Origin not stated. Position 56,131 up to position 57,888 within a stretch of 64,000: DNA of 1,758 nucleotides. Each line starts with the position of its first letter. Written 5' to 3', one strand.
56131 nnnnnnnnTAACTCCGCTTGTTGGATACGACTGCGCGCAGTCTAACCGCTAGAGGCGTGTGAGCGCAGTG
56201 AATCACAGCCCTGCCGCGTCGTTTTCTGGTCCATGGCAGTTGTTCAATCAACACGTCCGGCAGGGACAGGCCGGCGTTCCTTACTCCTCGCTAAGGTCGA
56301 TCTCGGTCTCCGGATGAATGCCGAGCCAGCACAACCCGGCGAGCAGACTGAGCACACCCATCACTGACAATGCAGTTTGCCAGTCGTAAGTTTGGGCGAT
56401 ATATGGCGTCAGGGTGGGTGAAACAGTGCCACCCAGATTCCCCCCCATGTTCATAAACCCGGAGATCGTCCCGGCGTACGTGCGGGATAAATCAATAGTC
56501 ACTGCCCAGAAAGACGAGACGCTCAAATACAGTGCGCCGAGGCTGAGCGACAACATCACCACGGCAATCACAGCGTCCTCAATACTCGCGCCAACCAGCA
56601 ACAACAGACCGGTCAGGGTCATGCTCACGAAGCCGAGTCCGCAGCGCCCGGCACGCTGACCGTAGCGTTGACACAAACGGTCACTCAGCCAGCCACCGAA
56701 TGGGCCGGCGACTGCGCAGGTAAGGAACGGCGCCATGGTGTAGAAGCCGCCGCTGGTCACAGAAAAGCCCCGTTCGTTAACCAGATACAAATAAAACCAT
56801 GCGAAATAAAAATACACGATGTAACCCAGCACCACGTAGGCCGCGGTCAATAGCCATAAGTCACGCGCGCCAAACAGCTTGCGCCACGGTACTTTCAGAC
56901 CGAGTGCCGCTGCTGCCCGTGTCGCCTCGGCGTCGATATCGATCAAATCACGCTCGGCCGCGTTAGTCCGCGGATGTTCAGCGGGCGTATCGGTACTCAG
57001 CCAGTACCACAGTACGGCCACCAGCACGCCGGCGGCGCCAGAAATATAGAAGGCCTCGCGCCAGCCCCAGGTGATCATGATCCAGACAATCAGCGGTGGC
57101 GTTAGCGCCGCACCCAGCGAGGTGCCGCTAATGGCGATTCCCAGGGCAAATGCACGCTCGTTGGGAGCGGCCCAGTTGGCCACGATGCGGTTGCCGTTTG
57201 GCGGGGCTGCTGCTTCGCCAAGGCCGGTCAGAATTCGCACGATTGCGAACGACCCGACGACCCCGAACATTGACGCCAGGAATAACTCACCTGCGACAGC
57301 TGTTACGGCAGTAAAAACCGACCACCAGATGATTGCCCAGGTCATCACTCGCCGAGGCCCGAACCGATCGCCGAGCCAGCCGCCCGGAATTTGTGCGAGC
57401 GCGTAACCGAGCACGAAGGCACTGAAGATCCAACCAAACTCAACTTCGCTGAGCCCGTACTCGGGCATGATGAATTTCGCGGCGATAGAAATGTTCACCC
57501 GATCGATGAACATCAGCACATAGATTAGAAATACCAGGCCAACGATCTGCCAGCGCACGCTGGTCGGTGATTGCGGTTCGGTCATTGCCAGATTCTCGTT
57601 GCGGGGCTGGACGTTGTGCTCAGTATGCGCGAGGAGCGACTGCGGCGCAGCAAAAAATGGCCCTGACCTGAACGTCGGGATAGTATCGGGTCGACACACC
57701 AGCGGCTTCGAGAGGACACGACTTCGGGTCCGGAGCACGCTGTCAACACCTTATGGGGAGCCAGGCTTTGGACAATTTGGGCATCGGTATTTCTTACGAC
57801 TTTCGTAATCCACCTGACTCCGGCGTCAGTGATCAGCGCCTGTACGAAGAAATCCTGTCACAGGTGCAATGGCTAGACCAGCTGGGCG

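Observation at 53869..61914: Putative catabolic island with two family-III CoA-transferases, LLM monooxygenase, CocE/NonD hydrolase, MFS transporter and NADPH oxidoreductase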

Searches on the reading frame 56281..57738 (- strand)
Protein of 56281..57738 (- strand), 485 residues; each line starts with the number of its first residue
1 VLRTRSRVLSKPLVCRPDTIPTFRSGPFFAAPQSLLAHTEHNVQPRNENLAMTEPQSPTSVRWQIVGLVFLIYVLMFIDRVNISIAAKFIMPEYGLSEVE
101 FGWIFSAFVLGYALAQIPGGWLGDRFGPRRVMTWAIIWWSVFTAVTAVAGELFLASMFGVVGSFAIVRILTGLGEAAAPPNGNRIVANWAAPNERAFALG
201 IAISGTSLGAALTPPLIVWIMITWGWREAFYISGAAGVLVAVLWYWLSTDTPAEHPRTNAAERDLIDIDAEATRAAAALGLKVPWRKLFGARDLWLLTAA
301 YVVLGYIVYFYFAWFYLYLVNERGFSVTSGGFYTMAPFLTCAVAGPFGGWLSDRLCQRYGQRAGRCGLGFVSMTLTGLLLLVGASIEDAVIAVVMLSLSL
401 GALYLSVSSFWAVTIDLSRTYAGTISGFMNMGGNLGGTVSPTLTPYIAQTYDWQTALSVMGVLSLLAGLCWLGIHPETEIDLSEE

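Call 3: search_protein_families(library=pfam, proteins=[window:56281-57738:-])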
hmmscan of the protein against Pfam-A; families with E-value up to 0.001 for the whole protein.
window:56281-57738:- (485 aa): 2 families
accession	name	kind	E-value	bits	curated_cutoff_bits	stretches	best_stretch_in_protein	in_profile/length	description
PF07690.21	MFS_1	-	1.3e-68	231.9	33.4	2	69-441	1-347/347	Major Facilitator Superfamily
PF00083.30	Sugar_tr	-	1.6e-05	24.5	22.3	1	87-473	43-436/452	Sugar (and other) transporter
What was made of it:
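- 56281..57585 (-): MFS transporter of the anion:cation symporter (ACS) type, 434 aa. It lies upstream of the MDR gene on the same strand, 148 nt away. PF07690, E=1e-68 (call 3).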

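Call 4: search_protein_families(library=ncbifam, proteins=[window:56281-57738:-])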
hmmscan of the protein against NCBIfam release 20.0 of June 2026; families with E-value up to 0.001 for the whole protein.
window:56281-57738:- (485 aa): 32 families (the best 25 are shown)
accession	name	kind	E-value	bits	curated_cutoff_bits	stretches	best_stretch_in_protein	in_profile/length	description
TIGR00893.1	2A0114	subfamily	1.3e-74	251.6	395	1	71-472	1-396/399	D-galactonate transporter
TIGR00881.1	2A0104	subfamily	2.6e-50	171.6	407.75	1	70-457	1-379/379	phosphoglycerate transporter protein PgtP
TIGR00894.1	2A0114euk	subfamily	2.1e-44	151.8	626.45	1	92-469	69-444/465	Na(+)-dependent inorganic phosphate cotransporter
TIGR00895.1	2A0115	subfamily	1.8e-35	122.7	418.55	2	52-403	5-351/398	aromatic acid/H+ symport family MFS transporter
NF008586.0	PRK11551.1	equivalog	1.2e-25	90.3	410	1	58-356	9-283/406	3-(3-hydroxy-phenyl)propionate transporter MhpT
TIGR00712.1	glpT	equivalog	4.4e-22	78.8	632.55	1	60-467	25-427/440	glycerol-3-phosphate transporter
NF008433.0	PRK11273.1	equivalog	3.5e-21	75.9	748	1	59-469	24-429/452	glycerol-3-phosphate transporter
NF008661.1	PRK11663.1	subfamily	9.6e-21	74.3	564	1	61-357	27-315/439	MFS transporter family glucose-6-phosphate receptor UhpC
NF053517.1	HbztTptrPcaK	equivalog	1.2e-16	60.7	770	1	56-295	11-242/437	4-hydroxybenzoate transporter PcaK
TIGR00880.1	2_A_01_02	superfamily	5.5e-15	55.7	131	2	107-249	2-139/141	multidrug resistance protein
TIGR00886.1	2A0108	subfamily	7.3e-14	51.6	311.7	1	72-437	9-368/368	NarK family nitrate/nitrite MFS transporter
NF049980.1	SfMCT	equivalog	1e-11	44.1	320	1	62-262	1-191/378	L-lactate MFS transporter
TIGR00711.1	efflux_EmrB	subfamily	2.5e-11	43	230.2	1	72-254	10-184/485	DHA2 family efflux MFS transporter permease subunit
NF038246.1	bile_salt_MFS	equivalog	3.8e-11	42.5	400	1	151-463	84-392/408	conjugated bile salt MFS transporter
NF047787.1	PhglyTportPgtP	equivalog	8.8e-10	37.9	750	1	63-459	28-421/451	phosphoglycerate transporter PgtP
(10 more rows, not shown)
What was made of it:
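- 56281..57585 (-): TIGR00893 scores 251.6 bits, below the 395 cut-off (call 4).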
